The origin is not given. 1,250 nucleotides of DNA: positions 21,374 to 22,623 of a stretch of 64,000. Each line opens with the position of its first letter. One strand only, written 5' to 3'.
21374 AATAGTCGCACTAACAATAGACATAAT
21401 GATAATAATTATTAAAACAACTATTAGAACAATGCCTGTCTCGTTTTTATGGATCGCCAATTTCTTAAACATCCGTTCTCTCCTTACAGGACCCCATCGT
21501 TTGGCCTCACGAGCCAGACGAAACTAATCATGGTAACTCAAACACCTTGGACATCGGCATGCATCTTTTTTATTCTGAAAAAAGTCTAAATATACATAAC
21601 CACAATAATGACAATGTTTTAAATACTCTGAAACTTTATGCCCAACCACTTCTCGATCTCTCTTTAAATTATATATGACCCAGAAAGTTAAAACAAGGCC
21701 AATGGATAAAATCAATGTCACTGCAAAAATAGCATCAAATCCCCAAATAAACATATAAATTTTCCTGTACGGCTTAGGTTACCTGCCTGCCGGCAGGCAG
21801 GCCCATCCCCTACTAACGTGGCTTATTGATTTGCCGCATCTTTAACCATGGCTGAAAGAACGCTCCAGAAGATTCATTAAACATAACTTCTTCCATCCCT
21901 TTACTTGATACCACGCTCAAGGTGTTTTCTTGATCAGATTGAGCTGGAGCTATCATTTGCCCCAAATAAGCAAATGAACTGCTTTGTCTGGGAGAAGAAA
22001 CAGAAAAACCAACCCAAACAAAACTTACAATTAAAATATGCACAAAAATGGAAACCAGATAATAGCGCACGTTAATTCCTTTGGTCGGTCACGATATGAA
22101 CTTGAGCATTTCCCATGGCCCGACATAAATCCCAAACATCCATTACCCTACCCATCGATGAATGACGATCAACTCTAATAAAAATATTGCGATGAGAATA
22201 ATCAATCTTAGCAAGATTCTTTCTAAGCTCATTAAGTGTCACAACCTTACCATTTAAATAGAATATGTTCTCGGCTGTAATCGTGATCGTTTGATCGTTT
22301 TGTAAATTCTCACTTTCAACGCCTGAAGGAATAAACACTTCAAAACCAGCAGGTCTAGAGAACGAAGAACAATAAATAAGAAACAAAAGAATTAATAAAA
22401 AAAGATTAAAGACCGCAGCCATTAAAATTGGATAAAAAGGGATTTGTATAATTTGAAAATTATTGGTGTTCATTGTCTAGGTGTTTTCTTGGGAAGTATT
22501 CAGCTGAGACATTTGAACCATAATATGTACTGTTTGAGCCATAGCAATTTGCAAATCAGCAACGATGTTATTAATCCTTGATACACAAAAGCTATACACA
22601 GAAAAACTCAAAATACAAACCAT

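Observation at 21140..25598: TPR protein, ExbB, ExbD, TonB-stub, Zn-ribbon protein and PilX-like minor pilin co-oriented directly upstream of the pilus operon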

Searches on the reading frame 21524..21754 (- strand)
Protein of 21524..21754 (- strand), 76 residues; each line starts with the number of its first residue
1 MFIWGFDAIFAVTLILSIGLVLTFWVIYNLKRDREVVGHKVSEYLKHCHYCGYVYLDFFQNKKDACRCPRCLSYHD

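Call 4: search_protein_families(library=pfam, proteins=[window:21524-21754:-], max_evalue=0.01)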
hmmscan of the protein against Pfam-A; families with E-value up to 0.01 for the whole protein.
window:21524-21754:- (76 aa): 0 families

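Call 5: search_protein_families(library=ncbifam, proteins=[window:21524-21754:-], max_evalue=0.01)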
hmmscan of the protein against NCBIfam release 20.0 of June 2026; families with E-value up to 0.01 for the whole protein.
window:21524-21754:- (76 aa): 0 families

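Call 57: search_protein_families(library=pfam, proteins=[window:21524-21754:-], max_evalue=1)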
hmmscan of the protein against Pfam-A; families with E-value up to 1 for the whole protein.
window:21524-21754:- (76 aa): 5 families
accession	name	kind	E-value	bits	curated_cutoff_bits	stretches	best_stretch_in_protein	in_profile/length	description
PF04140.19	ICMT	-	0.14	13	24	1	9-57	10-56/95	Isoprenylcysteine carboxyl methyltransferase (ICMT) family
PF10571.15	UPF0547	-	0.17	12.5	29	1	42-55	11-24/26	Uncharacterised protein family UPF0547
PF07850.20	Renin_r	-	0.29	11.6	27.8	1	7-27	33-53/79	Renin receptor-like transmembrane spanning segment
PF23470.1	Zn_ribbon_PF0610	-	0.64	10.3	26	0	47-73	3-26/39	PF0610 rubredoxin-like zinc beta-ribbon domain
PF13248.11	Zn_ribbon_3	-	0.65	10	27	1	38-54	9-25/26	zinc-ribbon domain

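Call 59: find_homologous_proteins(query=window:21524-21754:-, max_evalue=0.01)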
Query window:21524-21754:- (76 aa): 13 proteins with E <= 0.01 among 13 candidates.
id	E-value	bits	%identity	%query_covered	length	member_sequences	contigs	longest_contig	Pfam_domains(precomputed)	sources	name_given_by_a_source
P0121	2.4e-40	154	86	100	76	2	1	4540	-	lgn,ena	-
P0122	2.9e-33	131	76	100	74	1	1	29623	-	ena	-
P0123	8.4e-29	117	68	100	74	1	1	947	-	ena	-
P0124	3.0e-28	115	67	100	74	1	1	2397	-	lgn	-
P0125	4.4e-28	115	64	100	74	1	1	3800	-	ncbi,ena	-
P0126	1.9e-27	113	68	100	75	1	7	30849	-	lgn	-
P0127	2.0e-26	110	64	100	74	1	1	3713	-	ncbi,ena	-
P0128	5.5e-23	99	62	100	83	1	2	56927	-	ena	-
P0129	1.6e-18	84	51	100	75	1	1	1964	-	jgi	jgi:hypothetical protein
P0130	7.3e-18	82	54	100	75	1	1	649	-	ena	-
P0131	9.1e-17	79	51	100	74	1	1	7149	-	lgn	-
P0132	6.4e-16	76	50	100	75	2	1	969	-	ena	-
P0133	1.1e-15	75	49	100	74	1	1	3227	-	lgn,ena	-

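Call 60: search_protein_families(library=padloc, proteins=[window:21524-21754:-], max_evalue=0.01)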
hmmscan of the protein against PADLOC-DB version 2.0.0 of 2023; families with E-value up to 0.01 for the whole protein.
window:21524-21754:- (76 aa): 0 families

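Call 99: predict_structure(alignment_id=A8)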
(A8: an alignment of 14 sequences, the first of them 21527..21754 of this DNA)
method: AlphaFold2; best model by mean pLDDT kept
length: 76 residues; sequences in the alignment: 14
mean_pLDDT: 74.0   pTM: 0.37
mean pLDDT of the five models: 74.0, 71.0, 71.0, 70.3, 69.9
residues with pLDDT >= 90: 20; 70-90: 15; 50-70: 40; < 50: 1
segments of 3 or more residues with pLDDT < 50: none
pLDDT, mean of each block of 10 residues (from residue 1): 77 96 92 64 66 70 61 60
secondary structure, 60 per line:
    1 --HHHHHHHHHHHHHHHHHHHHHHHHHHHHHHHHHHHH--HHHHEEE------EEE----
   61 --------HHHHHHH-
elements in order: H3-38 H41-44 E45-47 E54-56 H69-75

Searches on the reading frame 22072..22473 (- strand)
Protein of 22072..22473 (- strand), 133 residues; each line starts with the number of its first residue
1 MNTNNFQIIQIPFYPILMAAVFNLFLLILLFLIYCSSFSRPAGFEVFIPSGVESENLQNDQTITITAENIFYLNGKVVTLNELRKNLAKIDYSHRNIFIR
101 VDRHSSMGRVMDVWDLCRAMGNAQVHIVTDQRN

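Call 4: search_protein_families(library=pfam, proteins=[window:22072-22473:-], max_evalue=0.01)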
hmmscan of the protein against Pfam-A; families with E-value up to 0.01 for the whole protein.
window:22072-22473:- (133 aa): 1 family
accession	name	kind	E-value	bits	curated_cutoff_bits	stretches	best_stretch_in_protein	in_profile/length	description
PF02472.21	ExbD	-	1.4e-16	61.2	25.4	1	18-130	10-126/128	Biopolymer transport protein ExbD/TolR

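Call 5: search_protein_families(library=ncbifam, proteins=[window:22072-22473:-], max_evalue=0.01)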
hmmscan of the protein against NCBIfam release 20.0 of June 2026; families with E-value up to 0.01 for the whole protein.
window:22072-22473:- (133 aa): 4 families
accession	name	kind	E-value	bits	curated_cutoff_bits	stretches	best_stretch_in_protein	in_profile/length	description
TIGR02804.1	ExbD_2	equivalog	2.2e-11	44.2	123.45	1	24-131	12-121/121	TonB system transport protein ExbD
TIGR02801.1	tolR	equivalog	2.9e-05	24.7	127.3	1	26-129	14-128/129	protein TolR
NF008429.0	PRK11267.1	equivalog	0.0038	17.3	216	1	62-129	65-134/141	TonB system transport protein ExbD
TIGR02803.1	ExbD_1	equivalog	0.0063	16.6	152.95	1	57-129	44-120/122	TonB system transport protein ExbD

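Call 37: search_solved_structures(query=window:22072-22473:-, max_evalue=1, show_alignments=4)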
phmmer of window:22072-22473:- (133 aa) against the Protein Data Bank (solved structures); distinct sequences matched with E-value up to 1: 10.
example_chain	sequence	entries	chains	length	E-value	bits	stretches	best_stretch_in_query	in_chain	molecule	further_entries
7u1z_B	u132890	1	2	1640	2.6e-06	30.4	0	36-77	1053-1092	Toxin A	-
2qj6_A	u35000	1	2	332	0.0002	24.3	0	36-77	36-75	Toxin A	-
8ji0_A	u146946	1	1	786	0.01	18.8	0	37-77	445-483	Maltose/maltodextrin-binding periplasmic protein,Hemorrhagic toxin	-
2g7c_A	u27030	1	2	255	0.041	16.8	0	35-64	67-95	Toxin A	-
4nc0_A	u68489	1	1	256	0.042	16.8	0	35-64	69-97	Cell wall-binding repeat protein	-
4nby_A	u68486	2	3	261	0.044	16.7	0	35-64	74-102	Cell wall-binding repeat protein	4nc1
5umi_C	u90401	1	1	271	0.16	14.9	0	35-64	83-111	Toxin A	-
9cuy_O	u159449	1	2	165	0.59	13.1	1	42-89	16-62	Wedge 1 protein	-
8yo3_C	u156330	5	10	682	0.64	13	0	59-90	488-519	phage T4 topoisomerase II gp39-gp60 subunit | DNA topoisomerase large subunit,DNA topoisomerase small subunit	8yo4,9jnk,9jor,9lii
9mjn_dh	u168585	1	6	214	0.9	12.5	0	42-89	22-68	Wedge 1 protein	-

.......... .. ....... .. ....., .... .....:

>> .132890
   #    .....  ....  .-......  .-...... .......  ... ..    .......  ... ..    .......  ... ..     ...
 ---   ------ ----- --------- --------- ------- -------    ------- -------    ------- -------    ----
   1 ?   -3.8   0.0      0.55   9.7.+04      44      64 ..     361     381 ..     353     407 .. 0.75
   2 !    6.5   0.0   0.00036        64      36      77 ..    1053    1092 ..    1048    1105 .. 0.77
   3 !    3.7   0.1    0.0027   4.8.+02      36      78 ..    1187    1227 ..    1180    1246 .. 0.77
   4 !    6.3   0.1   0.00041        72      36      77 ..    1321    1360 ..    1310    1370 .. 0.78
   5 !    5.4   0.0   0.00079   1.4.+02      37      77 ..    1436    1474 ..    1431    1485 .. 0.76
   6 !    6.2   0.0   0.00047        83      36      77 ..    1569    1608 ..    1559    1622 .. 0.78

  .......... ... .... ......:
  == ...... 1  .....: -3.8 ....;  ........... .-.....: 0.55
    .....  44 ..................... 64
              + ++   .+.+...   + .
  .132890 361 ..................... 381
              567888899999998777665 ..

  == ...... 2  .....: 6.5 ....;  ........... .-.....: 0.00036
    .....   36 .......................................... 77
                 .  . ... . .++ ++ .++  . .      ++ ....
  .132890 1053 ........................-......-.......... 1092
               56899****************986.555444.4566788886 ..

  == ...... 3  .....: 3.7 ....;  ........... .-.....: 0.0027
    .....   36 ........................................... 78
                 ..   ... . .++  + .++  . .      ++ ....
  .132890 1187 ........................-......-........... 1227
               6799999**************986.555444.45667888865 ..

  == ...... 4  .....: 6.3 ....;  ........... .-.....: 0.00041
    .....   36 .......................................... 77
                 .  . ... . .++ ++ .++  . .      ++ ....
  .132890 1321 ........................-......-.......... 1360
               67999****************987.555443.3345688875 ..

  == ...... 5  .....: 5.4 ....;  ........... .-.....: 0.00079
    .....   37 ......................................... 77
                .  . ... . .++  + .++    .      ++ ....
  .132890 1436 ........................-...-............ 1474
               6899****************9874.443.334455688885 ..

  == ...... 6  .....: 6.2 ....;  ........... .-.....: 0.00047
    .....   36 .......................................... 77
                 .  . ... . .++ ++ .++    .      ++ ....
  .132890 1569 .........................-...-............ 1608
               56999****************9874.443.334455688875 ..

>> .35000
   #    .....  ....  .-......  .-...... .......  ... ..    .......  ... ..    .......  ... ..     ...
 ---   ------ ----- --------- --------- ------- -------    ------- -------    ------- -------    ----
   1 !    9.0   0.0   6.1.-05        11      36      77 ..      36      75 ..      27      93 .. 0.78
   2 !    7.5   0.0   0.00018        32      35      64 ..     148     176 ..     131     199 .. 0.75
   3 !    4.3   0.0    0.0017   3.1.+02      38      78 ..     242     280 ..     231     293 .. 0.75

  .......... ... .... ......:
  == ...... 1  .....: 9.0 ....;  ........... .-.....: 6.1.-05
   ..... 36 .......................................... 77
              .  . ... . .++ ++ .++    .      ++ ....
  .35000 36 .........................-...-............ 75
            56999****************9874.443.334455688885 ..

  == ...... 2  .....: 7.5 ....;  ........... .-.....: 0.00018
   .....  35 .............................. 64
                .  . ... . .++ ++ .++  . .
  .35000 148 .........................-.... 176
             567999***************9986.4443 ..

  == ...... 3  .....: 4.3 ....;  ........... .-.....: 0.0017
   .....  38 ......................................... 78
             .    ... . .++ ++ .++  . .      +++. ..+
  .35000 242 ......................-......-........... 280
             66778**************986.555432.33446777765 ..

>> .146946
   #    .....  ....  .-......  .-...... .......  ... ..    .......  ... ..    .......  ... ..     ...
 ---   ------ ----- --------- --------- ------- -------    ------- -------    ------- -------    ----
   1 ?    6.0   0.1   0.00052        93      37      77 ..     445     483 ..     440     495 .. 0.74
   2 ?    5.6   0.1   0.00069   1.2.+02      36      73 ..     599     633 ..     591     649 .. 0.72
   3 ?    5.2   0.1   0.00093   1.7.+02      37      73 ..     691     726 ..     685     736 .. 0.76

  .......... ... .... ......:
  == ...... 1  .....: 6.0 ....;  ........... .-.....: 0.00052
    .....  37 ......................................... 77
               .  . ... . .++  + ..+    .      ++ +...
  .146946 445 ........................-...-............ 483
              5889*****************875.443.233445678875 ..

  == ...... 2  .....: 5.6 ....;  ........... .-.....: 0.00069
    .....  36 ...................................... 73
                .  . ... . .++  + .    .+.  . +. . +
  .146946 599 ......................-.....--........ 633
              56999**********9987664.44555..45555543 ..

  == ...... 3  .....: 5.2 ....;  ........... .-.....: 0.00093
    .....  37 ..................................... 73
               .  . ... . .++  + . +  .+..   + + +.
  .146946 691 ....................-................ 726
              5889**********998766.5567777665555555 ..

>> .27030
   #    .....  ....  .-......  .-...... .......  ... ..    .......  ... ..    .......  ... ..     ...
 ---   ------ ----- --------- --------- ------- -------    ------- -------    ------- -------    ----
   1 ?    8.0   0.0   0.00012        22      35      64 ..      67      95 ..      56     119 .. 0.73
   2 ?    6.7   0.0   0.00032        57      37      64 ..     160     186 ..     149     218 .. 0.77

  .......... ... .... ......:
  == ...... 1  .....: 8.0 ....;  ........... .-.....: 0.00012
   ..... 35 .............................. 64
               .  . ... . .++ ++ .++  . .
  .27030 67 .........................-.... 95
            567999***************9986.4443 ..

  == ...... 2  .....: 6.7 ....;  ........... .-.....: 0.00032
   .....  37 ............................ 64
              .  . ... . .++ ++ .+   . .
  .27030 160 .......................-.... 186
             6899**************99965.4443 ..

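Call 60: search_protein_families(library=padloc, proteins=[window:22072-22473:-], max_evalue=0.01)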
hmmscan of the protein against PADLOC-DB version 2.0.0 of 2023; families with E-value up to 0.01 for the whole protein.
window:22072-22473:- (133 aa): 0 families

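Call 92: search_solved_structures(query=A7, max_evalue=0.01, show_alignments=3)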
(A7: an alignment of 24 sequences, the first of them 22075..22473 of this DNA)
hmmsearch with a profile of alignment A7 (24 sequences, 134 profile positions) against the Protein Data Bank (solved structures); distinct sequences matched with E-value up to 0.01: 12.
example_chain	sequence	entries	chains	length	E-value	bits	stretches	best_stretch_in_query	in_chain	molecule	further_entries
7ajq_F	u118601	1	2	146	4.1e-21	78.2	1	1-130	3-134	Biopolymer transport protein ExbD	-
6tyi_Y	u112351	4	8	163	3.3e-19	72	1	1-130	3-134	Biopolymer transport protein ExbD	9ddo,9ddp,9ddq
9ddm_Y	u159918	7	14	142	1.1e-11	47.7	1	14-132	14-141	Tol-Pal system protein TolR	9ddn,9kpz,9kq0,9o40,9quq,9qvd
9k49_F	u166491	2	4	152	1.2e-11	47.5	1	14-132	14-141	Tol-Pal system protein TolR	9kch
8odt_F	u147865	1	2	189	2.6e-11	46.4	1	14-132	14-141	Tol-Pal system protein TolR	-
8pek_A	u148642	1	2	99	1.1e-09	41.2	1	44-130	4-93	Biopolymer transport protein ExbD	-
2pfu_A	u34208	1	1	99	2.9e-08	36.6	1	44-130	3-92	Biopolymer transport exbD protein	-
8p9r_A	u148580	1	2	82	9.3e-07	31.7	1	60-130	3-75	Biopolymer transport protein ExbD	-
8vgc_A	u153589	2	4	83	1.1e-06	31.5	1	61-130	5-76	Biopolymer transport protein ExbD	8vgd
5sv1_Y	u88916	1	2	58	1.1e-06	31.5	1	1-48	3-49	Biopolymer transport protein ExbD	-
8vlw_F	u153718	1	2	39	0.0005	22.9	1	3-39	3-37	Tol-Pal system protein TolR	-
5by4_A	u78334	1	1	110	0.003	20.3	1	41-132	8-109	Protein TolR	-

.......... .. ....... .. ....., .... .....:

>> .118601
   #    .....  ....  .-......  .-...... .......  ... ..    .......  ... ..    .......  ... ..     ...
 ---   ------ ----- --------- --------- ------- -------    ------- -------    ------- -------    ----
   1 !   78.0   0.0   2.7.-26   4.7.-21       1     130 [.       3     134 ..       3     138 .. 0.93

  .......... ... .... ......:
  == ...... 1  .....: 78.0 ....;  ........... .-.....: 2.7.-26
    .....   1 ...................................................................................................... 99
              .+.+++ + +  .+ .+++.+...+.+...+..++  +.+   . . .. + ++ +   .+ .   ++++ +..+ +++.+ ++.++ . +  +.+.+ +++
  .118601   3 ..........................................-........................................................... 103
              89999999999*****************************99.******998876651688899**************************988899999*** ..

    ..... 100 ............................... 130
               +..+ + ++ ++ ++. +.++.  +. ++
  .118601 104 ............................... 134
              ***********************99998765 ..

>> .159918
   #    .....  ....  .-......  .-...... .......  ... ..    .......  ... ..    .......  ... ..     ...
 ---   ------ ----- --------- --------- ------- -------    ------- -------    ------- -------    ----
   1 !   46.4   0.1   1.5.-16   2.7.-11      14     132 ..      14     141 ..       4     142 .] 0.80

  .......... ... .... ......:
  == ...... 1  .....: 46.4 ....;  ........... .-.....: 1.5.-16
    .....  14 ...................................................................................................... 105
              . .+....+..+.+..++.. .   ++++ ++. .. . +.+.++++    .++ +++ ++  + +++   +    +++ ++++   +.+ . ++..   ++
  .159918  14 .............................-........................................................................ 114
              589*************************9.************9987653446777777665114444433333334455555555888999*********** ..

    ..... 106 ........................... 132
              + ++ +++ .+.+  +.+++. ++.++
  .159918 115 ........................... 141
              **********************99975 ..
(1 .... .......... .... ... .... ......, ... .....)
